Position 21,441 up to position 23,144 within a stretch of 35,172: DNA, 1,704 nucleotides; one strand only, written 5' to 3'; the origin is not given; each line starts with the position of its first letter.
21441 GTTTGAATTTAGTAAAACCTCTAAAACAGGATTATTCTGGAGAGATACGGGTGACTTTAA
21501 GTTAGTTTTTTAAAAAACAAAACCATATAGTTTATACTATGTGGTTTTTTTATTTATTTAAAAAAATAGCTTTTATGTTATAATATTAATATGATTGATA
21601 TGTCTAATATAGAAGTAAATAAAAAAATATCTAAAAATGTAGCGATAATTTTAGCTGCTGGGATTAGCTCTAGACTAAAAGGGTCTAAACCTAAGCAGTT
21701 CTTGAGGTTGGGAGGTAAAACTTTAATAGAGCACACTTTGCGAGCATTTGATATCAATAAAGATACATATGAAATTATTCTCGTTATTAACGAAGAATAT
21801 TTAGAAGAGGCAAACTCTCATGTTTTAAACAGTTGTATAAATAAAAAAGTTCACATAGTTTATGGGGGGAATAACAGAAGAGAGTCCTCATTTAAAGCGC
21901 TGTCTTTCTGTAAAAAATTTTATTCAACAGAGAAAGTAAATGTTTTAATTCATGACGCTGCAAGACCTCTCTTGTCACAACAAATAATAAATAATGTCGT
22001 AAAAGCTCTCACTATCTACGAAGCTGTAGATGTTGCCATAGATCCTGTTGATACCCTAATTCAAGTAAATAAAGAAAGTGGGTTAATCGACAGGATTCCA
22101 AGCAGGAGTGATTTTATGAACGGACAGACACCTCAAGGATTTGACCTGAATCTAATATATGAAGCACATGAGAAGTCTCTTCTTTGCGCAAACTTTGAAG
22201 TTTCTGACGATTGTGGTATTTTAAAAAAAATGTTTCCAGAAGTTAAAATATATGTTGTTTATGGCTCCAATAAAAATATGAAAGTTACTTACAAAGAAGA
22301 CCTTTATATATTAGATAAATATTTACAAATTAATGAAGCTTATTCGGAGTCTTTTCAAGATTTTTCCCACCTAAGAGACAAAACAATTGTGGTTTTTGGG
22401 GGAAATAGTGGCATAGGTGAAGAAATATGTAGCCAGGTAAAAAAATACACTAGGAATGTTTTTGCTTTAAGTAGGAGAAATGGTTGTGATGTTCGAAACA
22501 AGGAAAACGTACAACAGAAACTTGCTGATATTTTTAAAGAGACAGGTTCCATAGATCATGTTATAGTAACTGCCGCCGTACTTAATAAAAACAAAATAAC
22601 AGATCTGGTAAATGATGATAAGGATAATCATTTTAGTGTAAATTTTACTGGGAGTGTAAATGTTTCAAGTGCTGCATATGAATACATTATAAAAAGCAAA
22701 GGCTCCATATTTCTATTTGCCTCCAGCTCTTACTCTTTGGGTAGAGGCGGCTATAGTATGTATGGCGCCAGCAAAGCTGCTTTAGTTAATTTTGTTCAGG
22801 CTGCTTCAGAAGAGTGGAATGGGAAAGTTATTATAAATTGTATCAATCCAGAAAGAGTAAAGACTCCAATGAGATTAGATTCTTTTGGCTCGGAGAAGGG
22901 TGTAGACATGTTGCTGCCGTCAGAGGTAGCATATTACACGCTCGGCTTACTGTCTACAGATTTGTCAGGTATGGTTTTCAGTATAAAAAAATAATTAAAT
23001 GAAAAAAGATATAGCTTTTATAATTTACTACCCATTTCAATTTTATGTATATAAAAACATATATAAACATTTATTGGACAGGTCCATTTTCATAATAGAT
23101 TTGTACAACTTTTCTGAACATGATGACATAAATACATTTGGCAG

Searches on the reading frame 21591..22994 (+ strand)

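Call 7: search_protein_families(library=pfam, max_evalue=0.01, proteins=[window:21591-22994:+])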
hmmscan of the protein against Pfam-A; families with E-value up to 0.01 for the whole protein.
window:21591-22994:+ (467 aa): 9 families
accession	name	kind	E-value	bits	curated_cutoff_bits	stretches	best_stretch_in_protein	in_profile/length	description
PF01128.25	IspD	-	3e-45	155.1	27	1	17-245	2-219/221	2-C-methyl-D-erythritol 4-phosphate cytidylyltransferase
PF00106.31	adh_short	-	8.9e-27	94.3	26.6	1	299-428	56-187/195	short chain dehydrogenase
PF13561.12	adh_short_C2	-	2.9e-22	79.9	27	1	297-428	48-181/236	Enoyl-(Acyl carrier protein) reductase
PF08659.16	KR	-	6.7e-10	39.6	22.6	1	298-406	59-164/180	KR domain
PF12804.13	NTP_transf_3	-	1.8e-09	38.4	27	1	18-141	1-112/160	MobA-like NTP transferase domain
PF01370.27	Epimerase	-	4.5e-07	30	20.9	1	266-414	1-165/240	NAD dependent epimerase/dehydratase family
PF04321.23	RmlD_sub_bind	-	2e-06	27.6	27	1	265-365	2-92/287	RmlD substrate binding domain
PF00483.29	NTP_transferase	-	4.5e-05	23.6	21.2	1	18-120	2-106/245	Nucleotidyl transferase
PF02348.25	CTP_transf_3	-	0.0079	16.4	22.6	0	17-140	1-114/217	Cytidylyltransferase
